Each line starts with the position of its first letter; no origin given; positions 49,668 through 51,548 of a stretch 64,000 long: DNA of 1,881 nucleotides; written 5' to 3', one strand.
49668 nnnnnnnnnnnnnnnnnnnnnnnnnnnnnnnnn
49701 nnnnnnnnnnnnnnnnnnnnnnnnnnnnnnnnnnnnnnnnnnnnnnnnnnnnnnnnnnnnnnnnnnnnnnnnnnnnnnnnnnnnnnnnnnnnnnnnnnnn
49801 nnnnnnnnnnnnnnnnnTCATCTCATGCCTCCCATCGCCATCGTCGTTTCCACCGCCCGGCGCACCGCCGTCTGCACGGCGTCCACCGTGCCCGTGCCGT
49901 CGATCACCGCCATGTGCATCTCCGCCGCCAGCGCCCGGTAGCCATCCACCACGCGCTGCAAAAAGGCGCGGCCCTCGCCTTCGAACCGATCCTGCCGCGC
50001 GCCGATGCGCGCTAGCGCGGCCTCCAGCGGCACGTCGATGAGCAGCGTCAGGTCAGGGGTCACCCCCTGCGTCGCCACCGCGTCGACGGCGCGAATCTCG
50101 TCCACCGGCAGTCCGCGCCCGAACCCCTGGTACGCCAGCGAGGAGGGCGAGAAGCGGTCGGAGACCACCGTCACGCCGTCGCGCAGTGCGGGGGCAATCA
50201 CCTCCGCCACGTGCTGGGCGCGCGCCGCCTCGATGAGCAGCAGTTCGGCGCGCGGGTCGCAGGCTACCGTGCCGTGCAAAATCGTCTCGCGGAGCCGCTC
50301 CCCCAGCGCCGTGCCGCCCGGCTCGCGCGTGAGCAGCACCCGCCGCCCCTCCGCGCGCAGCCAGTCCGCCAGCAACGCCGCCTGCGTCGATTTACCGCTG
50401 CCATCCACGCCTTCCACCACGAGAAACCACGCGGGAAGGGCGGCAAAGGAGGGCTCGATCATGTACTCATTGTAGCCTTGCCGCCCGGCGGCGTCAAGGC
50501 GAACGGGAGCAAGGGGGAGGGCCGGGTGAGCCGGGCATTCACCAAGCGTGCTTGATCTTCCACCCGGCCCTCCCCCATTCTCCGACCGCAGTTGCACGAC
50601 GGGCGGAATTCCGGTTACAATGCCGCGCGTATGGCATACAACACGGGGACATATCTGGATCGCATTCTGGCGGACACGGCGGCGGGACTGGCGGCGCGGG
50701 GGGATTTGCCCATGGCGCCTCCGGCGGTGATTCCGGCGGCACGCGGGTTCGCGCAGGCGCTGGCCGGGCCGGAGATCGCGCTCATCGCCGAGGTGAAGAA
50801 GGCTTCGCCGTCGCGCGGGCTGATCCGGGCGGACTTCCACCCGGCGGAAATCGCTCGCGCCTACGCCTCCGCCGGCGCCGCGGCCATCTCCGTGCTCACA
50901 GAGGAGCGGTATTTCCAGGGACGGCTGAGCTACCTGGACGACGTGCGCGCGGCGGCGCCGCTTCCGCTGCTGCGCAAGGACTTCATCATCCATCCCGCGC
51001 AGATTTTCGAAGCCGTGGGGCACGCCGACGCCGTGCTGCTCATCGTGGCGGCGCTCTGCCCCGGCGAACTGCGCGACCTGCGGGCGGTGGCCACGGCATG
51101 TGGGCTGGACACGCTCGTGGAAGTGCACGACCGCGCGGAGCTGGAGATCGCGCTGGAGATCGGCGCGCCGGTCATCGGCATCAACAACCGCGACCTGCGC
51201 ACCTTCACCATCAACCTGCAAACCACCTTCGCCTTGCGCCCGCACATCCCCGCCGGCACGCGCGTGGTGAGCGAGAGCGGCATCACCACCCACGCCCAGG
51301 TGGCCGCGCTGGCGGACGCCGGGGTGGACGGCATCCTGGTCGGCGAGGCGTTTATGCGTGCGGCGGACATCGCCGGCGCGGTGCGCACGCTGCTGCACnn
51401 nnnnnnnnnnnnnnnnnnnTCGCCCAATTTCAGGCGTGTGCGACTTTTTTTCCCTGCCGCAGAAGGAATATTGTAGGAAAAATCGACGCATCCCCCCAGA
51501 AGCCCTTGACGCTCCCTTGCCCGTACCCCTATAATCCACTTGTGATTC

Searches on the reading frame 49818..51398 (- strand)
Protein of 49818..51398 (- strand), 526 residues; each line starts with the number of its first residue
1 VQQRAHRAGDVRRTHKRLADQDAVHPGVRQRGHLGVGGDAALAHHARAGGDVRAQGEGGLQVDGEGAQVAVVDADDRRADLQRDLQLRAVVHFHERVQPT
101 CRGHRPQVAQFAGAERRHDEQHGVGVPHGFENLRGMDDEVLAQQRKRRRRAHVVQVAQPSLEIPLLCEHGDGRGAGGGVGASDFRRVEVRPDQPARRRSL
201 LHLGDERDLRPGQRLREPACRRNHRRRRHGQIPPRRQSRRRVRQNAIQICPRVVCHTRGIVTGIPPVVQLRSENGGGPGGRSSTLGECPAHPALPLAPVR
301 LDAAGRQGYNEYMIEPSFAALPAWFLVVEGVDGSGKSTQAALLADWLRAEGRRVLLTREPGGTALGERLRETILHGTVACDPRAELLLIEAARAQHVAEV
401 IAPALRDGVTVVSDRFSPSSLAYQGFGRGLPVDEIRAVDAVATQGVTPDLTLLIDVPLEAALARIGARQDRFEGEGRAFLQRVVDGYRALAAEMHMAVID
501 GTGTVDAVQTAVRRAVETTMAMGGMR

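Call 117: search_protein_families(library=pfam, proteins=[window:49818-51398:-], max_evalue=0.00001)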
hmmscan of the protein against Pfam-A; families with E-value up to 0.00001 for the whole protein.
window:49818-51398:- (526 aa): 1 family
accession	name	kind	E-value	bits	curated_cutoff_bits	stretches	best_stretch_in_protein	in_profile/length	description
PF02223.23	Thymidylate_kin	-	3.7e-45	154.3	27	1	328-511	1-184/185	Thymidylate kinase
